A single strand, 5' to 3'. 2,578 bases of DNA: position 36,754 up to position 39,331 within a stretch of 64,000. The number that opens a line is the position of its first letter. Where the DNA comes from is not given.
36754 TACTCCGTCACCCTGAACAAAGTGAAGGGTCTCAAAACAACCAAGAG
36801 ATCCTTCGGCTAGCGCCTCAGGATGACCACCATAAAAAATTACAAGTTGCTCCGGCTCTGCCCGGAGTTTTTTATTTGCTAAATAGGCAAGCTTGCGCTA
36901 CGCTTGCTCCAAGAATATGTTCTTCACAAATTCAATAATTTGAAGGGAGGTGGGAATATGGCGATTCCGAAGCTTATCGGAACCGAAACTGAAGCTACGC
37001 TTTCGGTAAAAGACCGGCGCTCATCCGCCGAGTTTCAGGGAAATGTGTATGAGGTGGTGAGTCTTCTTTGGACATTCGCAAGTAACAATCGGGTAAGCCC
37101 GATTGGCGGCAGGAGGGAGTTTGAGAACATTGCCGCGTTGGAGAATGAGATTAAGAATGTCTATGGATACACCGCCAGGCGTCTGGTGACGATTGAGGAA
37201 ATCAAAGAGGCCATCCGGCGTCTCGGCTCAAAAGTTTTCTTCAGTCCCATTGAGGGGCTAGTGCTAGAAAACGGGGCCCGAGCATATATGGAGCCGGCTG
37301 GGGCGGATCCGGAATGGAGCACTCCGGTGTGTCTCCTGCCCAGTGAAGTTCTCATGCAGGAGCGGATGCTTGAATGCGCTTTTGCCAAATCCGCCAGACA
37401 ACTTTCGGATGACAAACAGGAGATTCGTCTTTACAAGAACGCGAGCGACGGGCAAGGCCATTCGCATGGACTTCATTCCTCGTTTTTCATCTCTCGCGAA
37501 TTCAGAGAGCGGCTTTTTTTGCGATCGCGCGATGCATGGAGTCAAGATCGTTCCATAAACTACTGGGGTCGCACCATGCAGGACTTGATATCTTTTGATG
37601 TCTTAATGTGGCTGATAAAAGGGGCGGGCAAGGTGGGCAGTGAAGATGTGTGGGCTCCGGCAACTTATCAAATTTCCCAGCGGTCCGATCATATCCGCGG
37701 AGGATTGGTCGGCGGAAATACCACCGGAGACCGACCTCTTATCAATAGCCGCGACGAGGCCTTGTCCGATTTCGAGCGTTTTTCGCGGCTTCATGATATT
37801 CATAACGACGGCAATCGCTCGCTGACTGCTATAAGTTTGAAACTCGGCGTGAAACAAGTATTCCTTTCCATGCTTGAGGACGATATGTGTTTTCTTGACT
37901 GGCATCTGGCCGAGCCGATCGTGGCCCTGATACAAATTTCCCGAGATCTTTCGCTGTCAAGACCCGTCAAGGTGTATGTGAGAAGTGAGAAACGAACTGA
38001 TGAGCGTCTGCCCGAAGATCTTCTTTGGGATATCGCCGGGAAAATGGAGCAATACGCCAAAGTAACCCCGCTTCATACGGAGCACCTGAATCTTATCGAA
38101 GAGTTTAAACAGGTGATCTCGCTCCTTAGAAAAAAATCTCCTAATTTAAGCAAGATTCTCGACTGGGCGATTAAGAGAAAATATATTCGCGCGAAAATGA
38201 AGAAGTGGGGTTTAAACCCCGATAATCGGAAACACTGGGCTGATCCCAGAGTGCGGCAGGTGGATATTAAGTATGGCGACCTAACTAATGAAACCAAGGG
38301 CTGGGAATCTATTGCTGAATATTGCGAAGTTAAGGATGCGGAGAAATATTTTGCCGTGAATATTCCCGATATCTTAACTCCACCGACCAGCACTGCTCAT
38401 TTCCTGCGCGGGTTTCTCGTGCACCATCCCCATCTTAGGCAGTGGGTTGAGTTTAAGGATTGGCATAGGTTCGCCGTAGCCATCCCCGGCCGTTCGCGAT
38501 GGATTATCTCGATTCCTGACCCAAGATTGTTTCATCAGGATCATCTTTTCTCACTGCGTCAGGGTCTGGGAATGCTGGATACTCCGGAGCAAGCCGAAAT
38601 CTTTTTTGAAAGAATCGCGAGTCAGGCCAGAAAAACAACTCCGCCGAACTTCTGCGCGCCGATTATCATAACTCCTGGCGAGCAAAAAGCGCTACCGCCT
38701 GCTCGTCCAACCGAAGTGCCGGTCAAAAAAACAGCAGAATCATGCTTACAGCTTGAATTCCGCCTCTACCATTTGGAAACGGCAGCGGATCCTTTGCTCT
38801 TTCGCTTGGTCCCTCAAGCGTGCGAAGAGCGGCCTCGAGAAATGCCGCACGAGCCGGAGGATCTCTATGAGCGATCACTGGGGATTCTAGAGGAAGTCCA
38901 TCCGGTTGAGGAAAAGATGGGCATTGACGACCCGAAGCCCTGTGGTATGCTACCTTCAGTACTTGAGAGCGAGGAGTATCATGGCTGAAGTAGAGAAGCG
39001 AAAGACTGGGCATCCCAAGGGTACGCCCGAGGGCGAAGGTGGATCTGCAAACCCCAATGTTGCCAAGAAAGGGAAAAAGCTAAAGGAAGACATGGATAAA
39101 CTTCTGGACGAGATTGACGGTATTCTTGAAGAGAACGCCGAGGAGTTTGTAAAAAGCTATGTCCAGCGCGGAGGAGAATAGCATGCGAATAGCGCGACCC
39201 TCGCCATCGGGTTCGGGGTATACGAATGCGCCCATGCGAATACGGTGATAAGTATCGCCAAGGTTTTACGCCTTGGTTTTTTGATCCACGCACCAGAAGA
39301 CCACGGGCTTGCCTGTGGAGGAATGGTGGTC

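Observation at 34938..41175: Pupylation cassette (ARC/Mpa – Dop-like – Pup – PafA-like) with no 20S proteasome genes in the window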

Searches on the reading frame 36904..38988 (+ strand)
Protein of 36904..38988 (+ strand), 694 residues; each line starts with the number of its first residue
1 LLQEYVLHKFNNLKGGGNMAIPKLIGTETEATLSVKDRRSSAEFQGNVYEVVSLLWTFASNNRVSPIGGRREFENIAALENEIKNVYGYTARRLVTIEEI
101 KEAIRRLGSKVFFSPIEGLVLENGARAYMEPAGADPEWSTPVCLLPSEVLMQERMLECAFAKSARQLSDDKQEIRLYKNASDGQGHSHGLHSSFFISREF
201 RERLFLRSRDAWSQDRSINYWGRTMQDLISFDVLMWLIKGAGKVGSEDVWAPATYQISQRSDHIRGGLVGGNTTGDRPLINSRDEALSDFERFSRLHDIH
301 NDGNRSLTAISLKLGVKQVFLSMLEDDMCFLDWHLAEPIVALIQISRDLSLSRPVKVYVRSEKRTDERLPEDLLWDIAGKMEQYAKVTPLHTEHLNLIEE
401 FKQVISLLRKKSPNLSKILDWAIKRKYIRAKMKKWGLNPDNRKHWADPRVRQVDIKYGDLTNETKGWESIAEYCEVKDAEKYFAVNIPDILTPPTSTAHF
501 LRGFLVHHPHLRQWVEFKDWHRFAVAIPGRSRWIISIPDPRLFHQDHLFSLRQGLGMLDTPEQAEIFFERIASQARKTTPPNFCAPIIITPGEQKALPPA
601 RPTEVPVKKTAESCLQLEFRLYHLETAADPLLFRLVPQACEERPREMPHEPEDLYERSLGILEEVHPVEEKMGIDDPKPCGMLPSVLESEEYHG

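Call 3: search_protein_families(library=pfam, proteins=[window:36904-38988:+], max_evalue=0.01)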
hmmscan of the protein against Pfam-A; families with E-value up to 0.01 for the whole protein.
window:36904-38988:+ (694 aa): 1 family
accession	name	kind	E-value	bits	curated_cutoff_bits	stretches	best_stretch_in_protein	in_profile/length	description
PF03136.20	Pup_ligase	-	7.4e-65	220.1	25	1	23-520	1-437/441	Pup-ligase protein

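Call 4: search_protein_families(library=ncbifam, proteins=[window:36904-38988:+], max_evalue=0.01)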
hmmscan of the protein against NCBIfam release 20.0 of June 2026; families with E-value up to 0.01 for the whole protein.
window:36904-38988:+ (694 aa): 2 families
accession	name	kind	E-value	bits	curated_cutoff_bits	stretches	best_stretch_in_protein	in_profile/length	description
TIGR03688.1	depupylase_Dop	equivalog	3.2e-54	184.5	492.3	1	23-549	2-479/485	depupylase/deamidase Dop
TIGR03686.1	pupylate_PafA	equivalog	6.9e-48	163.4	551.3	1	119-532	44-436/457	Pup--protein ligase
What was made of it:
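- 36958..38988 (+): Long Dop-like member of the Pup-ligase family (676 aa). It has a Dop-loop-sized N-terminal insertion, a remodelled active site and a disordered C-terminal tail carrying the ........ motif. TIGR03688 Dop 184.5 and TIGR03686 PafA 163.4 bits, both far below their cut-offs (calls 3, 4).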

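Call 31: search_solved_structures(query=window:36958-38985:+, show_alignments=2)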
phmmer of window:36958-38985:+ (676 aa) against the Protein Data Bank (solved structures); distinct sequences matched with E-value up to 0.001: 5.
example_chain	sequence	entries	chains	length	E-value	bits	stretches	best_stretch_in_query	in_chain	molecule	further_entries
9cku_G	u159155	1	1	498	1.2e-32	116.2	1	100-486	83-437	Pup deamidase/depupylase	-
4b0r_A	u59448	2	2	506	1.1e-28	103.2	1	100-446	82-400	DEAMIDASE-DEPUPYLASE DOP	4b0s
5lrt_A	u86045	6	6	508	1.1e-28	103.2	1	100-446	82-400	Depupylase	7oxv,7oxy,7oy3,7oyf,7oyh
4b0t_A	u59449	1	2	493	2.1e-23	85.7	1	99-507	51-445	PUP--PROTEIN LIGASE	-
4bjr_A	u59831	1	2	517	4.5e-23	84.6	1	99-507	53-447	PUP--PROTEIN LIGASE, PROKARYOTIC UBIQUITIN-LIKE PROTEIN PUP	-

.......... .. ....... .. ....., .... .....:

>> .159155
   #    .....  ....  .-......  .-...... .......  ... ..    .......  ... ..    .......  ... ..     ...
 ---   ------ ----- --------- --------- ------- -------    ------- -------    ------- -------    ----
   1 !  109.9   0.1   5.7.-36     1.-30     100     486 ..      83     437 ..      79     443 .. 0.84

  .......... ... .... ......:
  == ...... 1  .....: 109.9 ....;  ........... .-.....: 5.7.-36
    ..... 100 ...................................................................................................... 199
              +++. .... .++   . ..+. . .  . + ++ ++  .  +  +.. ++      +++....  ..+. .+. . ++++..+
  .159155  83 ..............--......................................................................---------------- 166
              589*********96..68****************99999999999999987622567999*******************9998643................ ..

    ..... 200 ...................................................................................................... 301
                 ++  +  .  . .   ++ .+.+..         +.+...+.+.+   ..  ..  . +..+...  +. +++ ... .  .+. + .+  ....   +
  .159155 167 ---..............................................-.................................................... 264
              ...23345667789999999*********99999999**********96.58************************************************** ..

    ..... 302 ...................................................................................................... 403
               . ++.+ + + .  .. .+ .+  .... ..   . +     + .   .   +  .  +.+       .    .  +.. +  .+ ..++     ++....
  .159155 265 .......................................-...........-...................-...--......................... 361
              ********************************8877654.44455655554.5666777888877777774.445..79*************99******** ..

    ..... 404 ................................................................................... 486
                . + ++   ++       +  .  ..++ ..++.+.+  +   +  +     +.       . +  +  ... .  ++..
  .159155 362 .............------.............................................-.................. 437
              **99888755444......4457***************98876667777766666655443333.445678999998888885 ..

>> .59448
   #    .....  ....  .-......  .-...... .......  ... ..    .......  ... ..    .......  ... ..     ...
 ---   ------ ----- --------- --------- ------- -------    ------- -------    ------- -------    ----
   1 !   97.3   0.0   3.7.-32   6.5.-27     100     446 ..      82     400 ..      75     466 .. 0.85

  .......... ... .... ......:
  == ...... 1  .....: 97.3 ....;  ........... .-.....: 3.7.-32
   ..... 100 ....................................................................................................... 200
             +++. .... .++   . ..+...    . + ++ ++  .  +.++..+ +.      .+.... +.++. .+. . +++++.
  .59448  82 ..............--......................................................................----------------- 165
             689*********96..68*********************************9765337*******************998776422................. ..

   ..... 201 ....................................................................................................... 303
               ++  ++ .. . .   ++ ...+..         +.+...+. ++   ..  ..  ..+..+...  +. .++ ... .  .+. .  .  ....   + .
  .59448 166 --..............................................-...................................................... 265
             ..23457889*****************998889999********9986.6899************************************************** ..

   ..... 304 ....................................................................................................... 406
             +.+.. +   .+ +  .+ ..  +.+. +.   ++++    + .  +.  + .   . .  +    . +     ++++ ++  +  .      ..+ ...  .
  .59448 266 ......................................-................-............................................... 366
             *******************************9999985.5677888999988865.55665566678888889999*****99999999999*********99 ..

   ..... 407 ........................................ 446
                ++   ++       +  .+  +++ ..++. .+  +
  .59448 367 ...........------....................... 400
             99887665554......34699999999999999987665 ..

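Call 63: find_homologous_proteins(query=window:36958-38985:+, max_evalue=0.00001)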
Query window:36958-38985:+ (676 aa): 6 proteins with E <= 0.00001 among 7640 candidates.
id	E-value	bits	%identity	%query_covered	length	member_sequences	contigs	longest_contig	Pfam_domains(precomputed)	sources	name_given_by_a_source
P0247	3.5e-148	513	48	82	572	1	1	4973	PF03136.21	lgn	-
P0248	2.9e-40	156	31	72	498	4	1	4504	PF03136.21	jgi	jgi:Pup amidohydrolase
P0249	1.6e-33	134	27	62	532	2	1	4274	PF03136.21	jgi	jgi:proteasome accessory factor A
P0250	1.8e-33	134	30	72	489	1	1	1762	PF03136.21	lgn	-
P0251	8.9e-29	118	27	67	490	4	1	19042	PF03136.21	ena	-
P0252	2.3e-25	107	29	66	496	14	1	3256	PF03136.21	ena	-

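Call 65: find_encoding_contigs(protein=P0247, flank=5000, max_places=3)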
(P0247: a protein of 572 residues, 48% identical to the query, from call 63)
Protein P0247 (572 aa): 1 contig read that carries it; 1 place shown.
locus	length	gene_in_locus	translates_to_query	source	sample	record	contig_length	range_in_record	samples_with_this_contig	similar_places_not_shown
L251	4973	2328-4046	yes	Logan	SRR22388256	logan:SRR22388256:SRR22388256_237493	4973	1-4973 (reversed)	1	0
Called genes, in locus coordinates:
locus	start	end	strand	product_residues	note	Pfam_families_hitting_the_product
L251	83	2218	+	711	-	PF17758:Prot_ATP_ID_OB_N, PF16450:Prot_ATP_ID_OB_C (weak), PF00004:AAA, PF00910:RNA_helicase (faint), PF13191:AAA_16 (faint)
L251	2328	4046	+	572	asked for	PF03136:Pup_ligase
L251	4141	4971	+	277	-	?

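Call 76: search_protein_families(library=padloc, proteins=[window:36958-38985:+], max_evalue=0.01)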
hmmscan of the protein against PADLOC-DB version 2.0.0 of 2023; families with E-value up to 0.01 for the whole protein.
window:36958-38985:+ (676 aa): 0 families

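Call 80: predict_structure(alignment_id=A1)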
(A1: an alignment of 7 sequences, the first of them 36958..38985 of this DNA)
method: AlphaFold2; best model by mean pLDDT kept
length: 676 residues; sequences in the alignment: 7
mean_pLDDT: 57.4   pTM: 0.60
mean pLDDT of the five models: 57.4, 56.5, 55.6, 54.5, 53.9
residues with pLDDT >= 90: 62; 70-90: 159; 50-70: 164; < 50: 291
segments of 3 or more residues with pLDDT < 50: 19-58, 88-122, 162-170, 190-202, 223-259, 433-474, 572-676
pLDDT, mean of each block of 10 residues (from residue 1): 65 54 36 46 41 45 56 51 51 28 35 38 65 67 58 59 43 75 73 43 73 85 40 31 38 41 58 70 60 86 91 89 74 80 92 93 94 88 88 66 60 74 70 44 35 32 38 50 70 78 73 76 72 88 89 83 52 41 31 31 28 29 28 33 29 31 29 28
secondary structure, 60 per line:
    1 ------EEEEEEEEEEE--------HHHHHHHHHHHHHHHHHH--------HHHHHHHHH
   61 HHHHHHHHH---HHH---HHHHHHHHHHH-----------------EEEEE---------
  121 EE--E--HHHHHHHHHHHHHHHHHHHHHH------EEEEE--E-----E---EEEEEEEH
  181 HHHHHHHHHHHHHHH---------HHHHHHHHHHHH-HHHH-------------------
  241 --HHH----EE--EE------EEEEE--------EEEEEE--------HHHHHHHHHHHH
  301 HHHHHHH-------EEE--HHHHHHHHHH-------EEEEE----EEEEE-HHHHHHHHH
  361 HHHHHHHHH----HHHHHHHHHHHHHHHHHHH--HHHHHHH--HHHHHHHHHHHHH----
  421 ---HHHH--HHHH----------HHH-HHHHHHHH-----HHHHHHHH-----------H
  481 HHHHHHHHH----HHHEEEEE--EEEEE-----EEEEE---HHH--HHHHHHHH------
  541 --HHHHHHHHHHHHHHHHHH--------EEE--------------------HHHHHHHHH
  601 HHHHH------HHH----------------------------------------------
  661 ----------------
elements in order (helices of 4 or more, strands of 3 or more residues): E7-17 H26-43 H52-69 H79-89 E107-111 H128-149 E156-160 E173-179 H180-195 H205-216 H218-221 E262-266 E275-280 H289-307 E315-317 H320-329 E337-341 E346-350 H352-369 H374-392 H395-401 H404-416 H424-427 H430-433 H448-455 H461-468 H480-489 E497-501 E504-508 E514-518 H527-534 H543-560 E569-571 H592-605
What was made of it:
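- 36958..38988 (+): AF2 gives pLDDT below 35 for residues 572-676 (call 80).
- On Dop depupylase/deamidase (NCBIfam TIGR03688): The AF2 model is of low confidence there (call 80).
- Tried and rejected: That is too low for a meaningful fold search, so none was run (call 80).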

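Call 95: search_protein_representatives(protein=window:36958-38985:+)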
Query: 676 residues. Proteins with E-value up to 0.001 (for the whole library): 1756; up to 1e-10: 772; up to 1e-30: 40. The best 150 are listed.
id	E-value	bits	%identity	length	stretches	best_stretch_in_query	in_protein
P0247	1.1e-148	513.0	50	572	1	1-556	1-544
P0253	1.7e-148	512.4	48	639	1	1-561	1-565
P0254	1.2e-101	357.6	99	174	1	1-169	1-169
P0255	4.7e-66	239.9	39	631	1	115-537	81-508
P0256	2.3e-61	224.4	35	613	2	86-537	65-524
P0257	3.3e-61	223.9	35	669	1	85-661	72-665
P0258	4.1e-60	220.3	35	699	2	97-543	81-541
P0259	1.7e-59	218.2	35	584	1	99-533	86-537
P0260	4.8e-55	203.6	34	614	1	100-547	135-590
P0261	1.1e-54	202.4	33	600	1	107-585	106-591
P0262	1.2e-52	195.7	36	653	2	98-559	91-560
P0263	3.1e-48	181.0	32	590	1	98-536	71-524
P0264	6.4e-47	176.7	32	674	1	123-553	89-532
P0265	9.8e-46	172.8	32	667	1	101-649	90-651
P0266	2.8e-45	171.3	32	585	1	93-527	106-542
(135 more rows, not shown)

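Call 97: find_encoding_contigs(protein=P0257, flank=8000, max_places=3)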
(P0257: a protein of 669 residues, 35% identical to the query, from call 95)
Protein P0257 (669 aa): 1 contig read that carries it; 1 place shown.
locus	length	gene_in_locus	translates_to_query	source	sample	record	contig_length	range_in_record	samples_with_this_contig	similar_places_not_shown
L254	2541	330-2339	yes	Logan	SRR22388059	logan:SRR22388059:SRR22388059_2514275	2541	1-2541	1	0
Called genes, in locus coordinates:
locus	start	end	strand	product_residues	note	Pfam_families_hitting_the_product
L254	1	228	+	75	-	?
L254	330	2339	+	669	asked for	PF03136:Pup_ligase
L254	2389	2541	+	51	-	?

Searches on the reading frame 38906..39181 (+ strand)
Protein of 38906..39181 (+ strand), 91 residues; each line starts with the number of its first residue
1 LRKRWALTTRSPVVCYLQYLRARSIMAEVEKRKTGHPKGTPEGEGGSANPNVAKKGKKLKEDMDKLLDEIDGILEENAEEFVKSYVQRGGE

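Call 3: search_protein_families(library=pfam, proteins=[window:38906-39181:+], max_evalue=0.01)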
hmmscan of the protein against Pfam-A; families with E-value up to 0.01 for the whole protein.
window:38906-39181:+ (91 aa): 1 family
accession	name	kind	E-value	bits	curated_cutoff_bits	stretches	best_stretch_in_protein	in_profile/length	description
PF05639.16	Pup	-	1.2e-20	74.6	27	1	45-91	23-69/69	Pup-like protein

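Call 4: search_protein_families(library=ncbifam, proteins=[window:38906-39181:+], max_evalue=0.01)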
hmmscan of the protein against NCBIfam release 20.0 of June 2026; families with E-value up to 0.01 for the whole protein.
window:38906-39181:+ (91 aa): 1 family
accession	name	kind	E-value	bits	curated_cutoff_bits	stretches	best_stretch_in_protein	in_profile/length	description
TIGR03687.1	pupylate_cterm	equivalog_domain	4.4e-17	61.8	41.45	1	61-91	3-33/33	ubiquitin-like protein Pup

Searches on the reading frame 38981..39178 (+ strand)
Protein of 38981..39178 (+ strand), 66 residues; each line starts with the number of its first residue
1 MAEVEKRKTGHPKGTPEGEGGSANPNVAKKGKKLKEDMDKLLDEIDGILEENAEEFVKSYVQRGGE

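Call 76: search_protein_families(library=padloc, proteins=[window:38981-39178:+], max_evalue=0.01)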
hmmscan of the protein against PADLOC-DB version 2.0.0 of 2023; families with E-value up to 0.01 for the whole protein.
window:38981-39178:+ (66 aa): 0 families

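Call 90: search_solved_structures(query=window:38981-39178:+, show_alignments=1, max_evalue=0.001)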
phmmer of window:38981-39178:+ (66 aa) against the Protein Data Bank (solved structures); distinct sequences matched with E-value up to 0.001: 7.
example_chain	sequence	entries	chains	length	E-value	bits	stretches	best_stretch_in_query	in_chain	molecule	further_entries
3m9d_G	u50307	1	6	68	1.3e-11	47.7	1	5-66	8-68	Prokaryotic ubiquitin-like protein pup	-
7px9_G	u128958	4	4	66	2.4e-11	46.8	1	5-66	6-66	Prokaryotic ubiquitin-like protein Pup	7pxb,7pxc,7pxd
9cku_H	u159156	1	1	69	3e-11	46.5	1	14-66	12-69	Pup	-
3m91_B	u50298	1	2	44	4.8e-11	45.9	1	30-66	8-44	Prokaryotic ubiquitin-like protein pup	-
7oy3_B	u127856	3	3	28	3.8e-09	39.9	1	39-66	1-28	Prokaryotic ubiquitin-like protein Pup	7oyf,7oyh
7oxy_B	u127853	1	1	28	7.3e-09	39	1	39-66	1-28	Prokaryotic ubiquitin-like protein Pup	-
4bjr_A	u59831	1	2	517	1.2e-07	35.2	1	40-66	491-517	PUP--PROTEIN LIGASE, PROKARYOTIC UBIQUITIN-LIKE PROTEIN PUP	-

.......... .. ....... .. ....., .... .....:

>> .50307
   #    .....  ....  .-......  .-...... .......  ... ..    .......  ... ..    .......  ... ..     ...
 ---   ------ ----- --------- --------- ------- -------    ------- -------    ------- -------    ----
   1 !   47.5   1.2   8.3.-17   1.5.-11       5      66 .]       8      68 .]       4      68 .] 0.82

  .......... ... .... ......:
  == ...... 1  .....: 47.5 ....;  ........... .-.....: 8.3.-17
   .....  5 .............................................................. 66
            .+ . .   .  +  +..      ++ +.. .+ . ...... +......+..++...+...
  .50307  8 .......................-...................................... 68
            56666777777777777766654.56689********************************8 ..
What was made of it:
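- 38981..39181 (+): pup: 66 aa, ends QRGGE, so no deamidation is needed. Its start overlaps the Dop-like stop codon (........), with a GAGGAG Shine-Dalgarno sequence upstream. 47.7 bits to Mtb Pup 3m9d (call 90).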
